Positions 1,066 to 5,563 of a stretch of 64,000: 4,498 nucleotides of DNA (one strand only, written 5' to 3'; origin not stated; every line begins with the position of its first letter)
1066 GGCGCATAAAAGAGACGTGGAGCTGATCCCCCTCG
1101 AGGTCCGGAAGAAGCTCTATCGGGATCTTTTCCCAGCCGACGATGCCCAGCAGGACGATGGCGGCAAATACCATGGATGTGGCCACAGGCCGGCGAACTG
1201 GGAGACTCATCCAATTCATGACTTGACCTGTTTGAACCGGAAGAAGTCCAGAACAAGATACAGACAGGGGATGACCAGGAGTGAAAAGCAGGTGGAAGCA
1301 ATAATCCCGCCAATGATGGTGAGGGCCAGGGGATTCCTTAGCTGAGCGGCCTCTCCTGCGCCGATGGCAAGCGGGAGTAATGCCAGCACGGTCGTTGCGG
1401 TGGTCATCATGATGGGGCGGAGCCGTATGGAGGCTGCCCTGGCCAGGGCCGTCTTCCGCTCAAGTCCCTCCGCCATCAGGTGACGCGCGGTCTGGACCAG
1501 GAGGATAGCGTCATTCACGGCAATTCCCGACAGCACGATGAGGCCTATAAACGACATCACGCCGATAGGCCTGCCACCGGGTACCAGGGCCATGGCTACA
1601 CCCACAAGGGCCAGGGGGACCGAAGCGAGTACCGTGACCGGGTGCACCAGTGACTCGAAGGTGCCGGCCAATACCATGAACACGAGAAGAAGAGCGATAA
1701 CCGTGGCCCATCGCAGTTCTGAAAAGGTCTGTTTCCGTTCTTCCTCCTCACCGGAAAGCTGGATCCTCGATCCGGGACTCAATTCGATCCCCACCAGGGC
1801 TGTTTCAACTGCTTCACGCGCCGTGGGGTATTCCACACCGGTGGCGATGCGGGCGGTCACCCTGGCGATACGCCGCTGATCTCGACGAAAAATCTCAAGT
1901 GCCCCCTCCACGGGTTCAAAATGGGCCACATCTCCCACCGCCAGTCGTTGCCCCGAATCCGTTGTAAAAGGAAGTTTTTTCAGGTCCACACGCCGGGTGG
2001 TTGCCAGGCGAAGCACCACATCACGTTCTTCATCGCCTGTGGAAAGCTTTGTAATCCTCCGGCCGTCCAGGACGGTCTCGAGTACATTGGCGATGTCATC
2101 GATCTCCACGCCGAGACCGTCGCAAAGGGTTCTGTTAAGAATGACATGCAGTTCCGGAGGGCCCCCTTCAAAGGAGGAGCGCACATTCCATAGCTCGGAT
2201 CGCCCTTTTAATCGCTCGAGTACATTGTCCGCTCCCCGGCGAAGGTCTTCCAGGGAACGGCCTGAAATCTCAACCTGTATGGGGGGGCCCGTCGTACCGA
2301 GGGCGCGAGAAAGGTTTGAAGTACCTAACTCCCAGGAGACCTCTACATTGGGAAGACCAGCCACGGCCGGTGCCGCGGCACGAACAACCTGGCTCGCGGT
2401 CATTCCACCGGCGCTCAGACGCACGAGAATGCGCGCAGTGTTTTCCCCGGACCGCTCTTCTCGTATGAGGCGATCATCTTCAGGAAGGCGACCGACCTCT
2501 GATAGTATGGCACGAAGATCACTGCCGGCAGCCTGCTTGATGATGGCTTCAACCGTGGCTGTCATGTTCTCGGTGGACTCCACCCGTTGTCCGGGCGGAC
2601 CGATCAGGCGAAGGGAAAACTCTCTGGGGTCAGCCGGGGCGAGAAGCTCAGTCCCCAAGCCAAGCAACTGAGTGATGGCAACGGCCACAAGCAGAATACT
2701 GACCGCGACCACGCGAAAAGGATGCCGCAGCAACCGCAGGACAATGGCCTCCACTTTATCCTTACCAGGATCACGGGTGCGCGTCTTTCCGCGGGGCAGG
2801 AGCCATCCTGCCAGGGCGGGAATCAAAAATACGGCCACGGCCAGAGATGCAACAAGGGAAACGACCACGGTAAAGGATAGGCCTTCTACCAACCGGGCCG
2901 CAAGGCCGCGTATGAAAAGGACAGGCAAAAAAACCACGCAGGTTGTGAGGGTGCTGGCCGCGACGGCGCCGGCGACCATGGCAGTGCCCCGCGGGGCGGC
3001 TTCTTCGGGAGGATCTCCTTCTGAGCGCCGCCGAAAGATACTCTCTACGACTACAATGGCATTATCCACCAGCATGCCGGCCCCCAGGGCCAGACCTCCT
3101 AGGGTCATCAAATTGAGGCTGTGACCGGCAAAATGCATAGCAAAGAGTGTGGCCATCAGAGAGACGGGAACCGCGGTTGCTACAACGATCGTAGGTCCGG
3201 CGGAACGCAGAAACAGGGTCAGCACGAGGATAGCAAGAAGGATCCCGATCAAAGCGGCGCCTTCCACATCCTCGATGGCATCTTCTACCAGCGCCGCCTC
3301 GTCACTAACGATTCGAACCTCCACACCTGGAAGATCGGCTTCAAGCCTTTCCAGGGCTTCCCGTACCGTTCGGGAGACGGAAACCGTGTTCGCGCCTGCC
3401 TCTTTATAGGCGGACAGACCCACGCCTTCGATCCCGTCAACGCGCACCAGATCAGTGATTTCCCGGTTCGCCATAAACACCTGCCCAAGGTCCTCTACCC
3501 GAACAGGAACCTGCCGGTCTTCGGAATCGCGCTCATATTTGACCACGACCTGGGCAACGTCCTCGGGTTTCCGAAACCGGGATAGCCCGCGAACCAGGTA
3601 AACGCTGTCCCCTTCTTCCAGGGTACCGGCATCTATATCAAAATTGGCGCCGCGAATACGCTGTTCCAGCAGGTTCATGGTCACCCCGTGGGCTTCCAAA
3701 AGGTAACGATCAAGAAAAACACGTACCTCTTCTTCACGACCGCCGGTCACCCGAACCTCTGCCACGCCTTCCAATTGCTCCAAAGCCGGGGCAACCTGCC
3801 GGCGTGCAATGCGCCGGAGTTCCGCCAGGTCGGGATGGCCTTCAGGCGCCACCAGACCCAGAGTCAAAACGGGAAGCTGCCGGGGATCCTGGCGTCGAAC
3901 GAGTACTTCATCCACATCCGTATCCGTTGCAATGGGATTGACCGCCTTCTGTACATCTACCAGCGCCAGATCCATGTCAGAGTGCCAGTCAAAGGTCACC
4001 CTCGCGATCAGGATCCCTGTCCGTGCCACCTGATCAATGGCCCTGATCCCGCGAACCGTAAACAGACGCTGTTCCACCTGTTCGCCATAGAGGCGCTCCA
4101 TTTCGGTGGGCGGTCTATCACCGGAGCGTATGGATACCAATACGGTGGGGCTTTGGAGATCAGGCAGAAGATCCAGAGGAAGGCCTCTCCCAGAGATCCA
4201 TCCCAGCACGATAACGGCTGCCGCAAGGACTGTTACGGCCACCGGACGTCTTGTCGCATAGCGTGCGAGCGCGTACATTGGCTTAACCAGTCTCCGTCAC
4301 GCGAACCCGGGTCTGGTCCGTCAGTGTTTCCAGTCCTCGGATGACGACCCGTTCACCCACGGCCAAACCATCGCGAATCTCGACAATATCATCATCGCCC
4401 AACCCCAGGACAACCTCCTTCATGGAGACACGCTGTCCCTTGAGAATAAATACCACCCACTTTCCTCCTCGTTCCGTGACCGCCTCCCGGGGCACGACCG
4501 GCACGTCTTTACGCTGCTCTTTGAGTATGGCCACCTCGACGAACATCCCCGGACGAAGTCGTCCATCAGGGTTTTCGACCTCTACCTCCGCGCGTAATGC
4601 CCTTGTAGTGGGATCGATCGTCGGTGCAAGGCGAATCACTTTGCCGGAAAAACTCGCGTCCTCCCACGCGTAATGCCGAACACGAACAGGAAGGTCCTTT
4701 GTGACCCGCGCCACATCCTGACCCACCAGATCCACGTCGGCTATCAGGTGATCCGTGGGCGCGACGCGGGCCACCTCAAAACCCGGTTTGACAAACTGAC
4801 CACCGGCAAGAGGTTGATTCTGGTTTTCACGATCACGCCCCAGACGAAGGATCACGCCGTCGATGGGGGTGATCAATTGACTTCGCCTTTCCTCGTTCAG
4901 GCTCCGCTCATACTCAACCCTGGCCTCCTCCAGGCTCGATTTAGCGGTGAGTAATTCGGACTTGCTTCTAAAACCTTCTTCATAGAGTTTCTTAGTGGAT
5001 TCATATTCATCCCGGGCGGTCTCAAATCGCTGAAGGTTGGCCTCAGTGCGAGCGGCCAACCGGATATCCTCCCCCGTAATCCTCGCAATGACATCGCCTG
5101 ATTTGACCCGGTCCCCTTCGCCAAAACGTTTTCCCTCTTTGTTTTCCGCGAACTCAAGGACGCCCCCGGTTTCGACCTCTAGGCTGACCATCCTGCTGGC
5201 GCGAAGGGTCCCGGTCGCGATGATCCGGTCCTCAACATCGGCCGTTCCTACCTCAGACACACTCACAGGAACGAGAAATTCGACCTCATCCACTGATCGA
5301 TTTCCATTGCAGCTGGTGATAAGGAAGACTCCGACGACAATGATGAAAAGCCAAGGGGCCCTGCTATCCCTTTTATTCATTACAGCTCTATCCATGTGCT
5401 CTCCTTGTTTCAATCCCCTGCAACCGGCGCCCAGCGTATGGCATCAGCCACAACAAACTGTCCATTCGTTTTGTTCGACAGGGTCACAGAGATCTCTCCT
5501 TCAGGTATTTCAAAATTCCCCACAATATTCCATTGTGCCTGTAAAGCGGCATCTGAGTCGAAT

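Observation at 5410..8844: ABC-2 permease fused to an M1-peptidase-like ectodomain with no HExxH and a golvesin-like C-terminal domain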

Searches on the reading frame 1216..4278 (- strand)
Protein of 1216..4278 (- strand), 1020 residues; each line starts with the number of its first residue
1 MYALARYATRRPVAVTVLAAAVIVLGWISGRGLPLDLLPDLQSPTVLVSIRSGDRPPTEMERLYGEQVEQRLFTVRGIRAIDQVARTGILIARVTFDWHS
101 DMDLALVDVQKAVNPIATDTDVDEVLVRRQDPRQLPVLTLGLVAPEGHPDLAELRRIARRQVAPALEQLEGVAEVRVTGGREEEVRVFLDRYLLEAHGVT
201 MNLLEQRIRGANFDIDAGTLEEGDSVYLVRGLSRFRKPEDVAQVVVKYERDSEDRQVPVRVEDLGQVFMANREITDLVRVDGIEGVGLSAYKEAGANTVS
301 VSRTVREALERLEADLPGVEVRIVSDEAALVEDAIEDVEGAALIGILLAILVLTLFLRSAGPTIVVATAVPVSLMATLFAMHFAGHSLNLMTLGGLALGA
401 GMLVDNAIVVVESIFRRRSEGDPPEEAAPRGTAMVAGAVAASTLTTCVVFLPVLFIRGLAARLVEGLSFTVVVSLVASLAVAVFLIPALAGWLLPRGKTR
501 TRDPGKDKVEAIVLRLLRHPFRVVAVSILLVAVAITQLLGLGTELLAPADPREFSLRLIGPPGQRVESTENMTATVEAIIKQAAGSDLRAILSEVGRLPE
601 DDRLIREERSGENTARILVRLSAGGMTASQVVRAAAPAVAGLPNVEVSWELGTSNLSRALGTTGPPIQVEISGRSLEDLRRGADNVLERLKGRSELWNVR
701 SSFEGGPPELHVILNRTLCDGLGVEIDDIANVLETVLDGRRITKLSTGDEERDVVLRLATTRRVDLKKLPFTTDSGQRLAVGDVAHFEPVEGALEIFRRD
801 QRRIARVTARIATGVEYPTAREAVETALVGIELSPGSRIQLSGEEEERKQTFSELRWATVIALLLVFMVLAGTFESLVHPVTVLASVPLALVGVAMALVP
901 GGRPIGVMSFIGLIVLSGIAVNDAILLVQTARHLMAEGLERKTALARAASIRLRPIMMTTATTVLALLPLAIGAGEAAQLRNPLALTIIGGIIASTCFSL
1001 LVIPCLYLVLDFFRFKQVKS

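Call 5: search_protein_families(library=pfam, proteins=[window:1216-4278:-], max_evalue=0.1)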
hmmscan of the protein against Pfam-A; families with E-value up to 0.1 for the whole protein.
window:1216-4278:- (1020 aa): 4 families
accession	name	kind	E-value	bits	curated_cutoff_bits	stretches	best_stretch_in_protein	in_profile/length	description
PF00873.25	ACR_tran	-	7.2e-207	689.8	28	1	5-1010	2-1020/1021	AcrB/AcrD/AcrF family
PF03176.21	MMPL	-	5.9e-11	42.3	20.5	2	817-1010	103-302/333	MMPL family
PF02355.23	SecD_SecF_C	-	6.9e-08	32.6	20.5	2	850-1006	28-182/189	Protein export membrane protein SecD/SecF, C-terminal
PF04906.18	Tweety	-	0.044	12.9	31.8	0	456-502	369-415/431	Tweety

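Call 6: search_protein_families(library=ncbifam, proteins=[window:1216-4278:-], max_evalue=0.1)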
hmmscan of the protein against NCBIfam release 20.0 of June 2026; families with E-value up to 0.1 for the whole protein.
window:1216-4278:- (1020 aa): 23 families
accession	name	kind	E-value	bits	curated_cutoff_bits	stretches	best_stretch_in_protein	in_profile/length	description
NF033617.1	RND_permease_2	subfamily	5.4e-169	564.2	1250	1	7-1011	3-1008/1009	multidrug efflux RND transporter permease subunit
NF000282.2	RND_permease_1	subfamily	5.7e-130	435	1250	1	6-1010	2-1027/1029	multidrug efflux RND transporter permease subunit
TIGR00915.1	2A0602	subfamily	2.1e-118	396.7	940.35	1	5-1011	2-1029/1050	efflux RND transporter permease subunit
NF007905.0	PRK10614.1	equivalog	3.2e-112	376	1774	2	9-503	8-499/1025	multidrug efflux RND transporter permease subunit MdtC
TIGR00914.1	2A0601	subfamily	1e-104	351.2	701.45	1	14-1010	15-1035/1051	CusA/CzcA family heavy metal efflux RND transporter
NF007798.0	PRK10503.1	equivalog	2.7e-100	336.5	1584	2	7-515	15-520/1040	MdtB/MuxB family multidrug efflux RND transporter permease subunit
NF007133.0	PRK09579.1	equivalog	8.3e-80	268.6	1763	2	8-497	7-492/1017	multidrug efflux RND transporter permease subunit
NF007842.1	PRK10555.1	equivalog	6.6e-79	265.9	1854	1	5-1010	2-1026/1036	multidrug efflux RND transporter permease AcrD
NF007131.0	PRK09577.1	equivalog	1.9e-77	261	1768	1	4-1010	1-1022/1045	multidrug efflux RND transporter permease subunit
NF000037.1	RND_perm_OqxB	exception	8.5e-67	225.8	2200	2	4-497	3-503/1050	multidrug efflux RND transporter permease subunit OqxB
NF011706.2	PRK15127.1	equivalog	2.1e-55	188.1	2150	2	9-494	6-497/1049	multidrug efflux RND transporter permease subunit AcrB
TIGR00916.1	2A0604s01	subfamily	8.4e-17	61.5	148.6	2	312-483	66-231/231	SecD/SecF family protein translocase subunit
TIGR01129.1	secD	equivalog_domain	1.3e-11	44.3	244.4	1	312-486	226-393/397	protein translocase subunit SecD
TIGR03480.1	HpnN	hypoth_equivalog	6.9e-10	37.5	751.85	2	300-539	229-467/862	hopanoid biosynthesis associated RND transporter like protein HpnN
NF009584.0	PRK13024.1-4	equivalog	2.4e-08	32.8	1171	1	320-491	244-410/759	protein translocase subunit SecDF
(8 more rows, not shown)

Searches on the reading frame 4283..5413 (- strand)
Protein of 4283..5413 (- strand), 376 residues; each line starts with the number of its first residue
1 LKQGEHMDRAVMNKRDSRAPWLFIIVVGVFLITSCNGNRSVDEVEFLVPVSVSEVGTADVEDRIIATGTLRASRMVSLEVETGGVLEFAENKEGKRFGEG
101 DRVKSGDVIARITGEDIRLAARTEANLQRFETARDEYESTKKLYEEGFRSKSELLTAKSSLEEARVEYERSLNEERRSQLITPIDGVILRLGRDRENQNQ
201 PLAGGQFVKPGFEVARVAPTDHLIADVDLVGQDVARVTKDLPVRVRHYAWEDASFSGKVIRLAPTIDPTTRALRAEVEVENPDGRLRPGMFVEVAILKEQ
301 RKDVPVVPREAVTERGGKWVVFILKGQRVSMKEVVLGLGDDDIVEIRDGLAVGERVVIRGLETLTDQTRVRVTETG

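Call 5: search_protein_families(library=pfam, proteins=[window:4283-5413:-], max_evalue=0.1)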
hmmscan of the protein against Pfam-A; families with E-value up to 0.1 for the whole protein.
window:4283-5413:- (376 aa): 7 families
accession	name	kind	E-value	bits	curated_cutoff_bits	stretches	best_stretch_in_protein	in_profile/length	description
PF16576.10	HlyD_D23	-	1.1e-20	74.3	30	1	99-292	38-214/214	Barrel-sandwich domain of CusB or HlyD membrane-fusion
PF13437.12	HlyD_3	-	8.7e-15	55.8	22.2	1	182-289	4-106/106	HlyD family secretion protein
PF02321.23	OEP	-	0.00016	22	22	1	121-174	121-174/187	Outer membrane efflux protein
PF13533.13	Biotin_lipoyl_2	-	0.03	14.6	29.8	0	99-113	18-32/32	Biotin-lipoyl like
PF13875.12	DUF4202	-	0.04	14.2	35.1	1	114-158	47-89/183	Domain of unknown function (DUF4202)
PF16537.11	T2SSB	-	0.087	12.9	28.4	0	94-117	24-47/60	Type II secretion system protein B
PF23893.1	Y4YQ_C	-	0.088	13.1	27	0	92-120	17-45/53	Uncharacterised protein Y4YQ C-terminal domain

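Call 6: search_protein_families(library=ncbifam, proteins=[window:4283-5413:-], max_evalue=0.1)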
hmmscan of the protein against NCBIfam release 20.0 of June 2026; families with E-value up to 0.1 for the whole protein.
window:4283-5413:- (376 aa): 18 families
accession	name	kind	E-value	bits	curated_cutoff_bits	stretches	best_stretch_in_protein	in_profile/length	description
TIGR01730.1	RND_mfp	subfamily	8.9e-55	185.9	94.9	1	50-372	1-321/322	efflux RND transporter periplasmic adaptor subunit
TIGR00999.1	8a0102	subfamily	2.7e-35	121.8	319.3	1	100-364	1-270/271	CzcB/NccB family metal efflux transporter periplasmic adaptor subunit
NF008589.1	PRK11556.1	equivalog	1.5e-16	60.3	391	1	241-374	255-389/392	MdtA/MuxA family multidrug efflux RND transporter periplasmic adaptor subunit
NF045680.1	DiMtlExpIhpB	equivalog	7.2e-15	54.8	450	1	209-357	163-307/326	divalent metal ion exporter adaptor subunit IhpB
NF033138.2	RND-peri-MexC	equivalog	2.8e-13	49.7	625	2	257-373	254-372/375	MexC family multidrug efflux RND transporter periplasmic adaptor subunit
NF008606.0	PRK11578.1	equivalog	9.8e-13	48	342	2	254-359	254-363/371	macrolide transporter subunit MacA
NF045904.1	RND-peri-MexE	equivalog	1.2e-12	47.5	714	2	249-369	244-365/390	multidrug efflux RND transporter periplasmic adaptor subunit MexE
NF007362.0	PRK09859.1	equivalog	1e-11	44.6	738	1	97-367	77-366/385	multidrug transporter subunit MdtE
NF007303.0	PRK09783.1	subfamily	1.9e-11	43.1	390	1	239-363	266-391/414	copper/silver efflux system membrane fusion protein CusB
NF007132.1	PRK09578.1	equivalog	2.9e-09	36.2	512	1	254-374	256-377/396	MexX/AxyX family multidrug efflux RND transporter periplasmic adaptor subunit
NF011604.1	PRK15030.1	equivalog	2.4e-08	33.4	765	1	265-374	266-377/397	multidrug efflux RND transporter periplasmic adaptor subunit AcrA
TIGR01843.1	type_I_hlyD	subfamily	1e-07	31.3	208.65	1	121-301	212-401/422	HlyD family type I secretion periplasmic adaptor subunit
TIGR00998.1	8a0101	subfamily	4.6e-06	25.8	390.8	1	177-264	204-283/334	EmrA/EmrK family multidrug efflux transporter periplasmic adaptor subunit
NF000272.2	OqxA_adapt_sub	exception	1.9e-05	23.8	835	1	230-363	235-369/391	multidrug efflux RND transporter periplasmic adaptor subunit OqxA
NF033834.1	RND_adapt_MexA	exception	2.3e-05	23.7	750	1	96-365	78-353/373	multidrug efflux RND transporter periplasmic adaptor subunit MexA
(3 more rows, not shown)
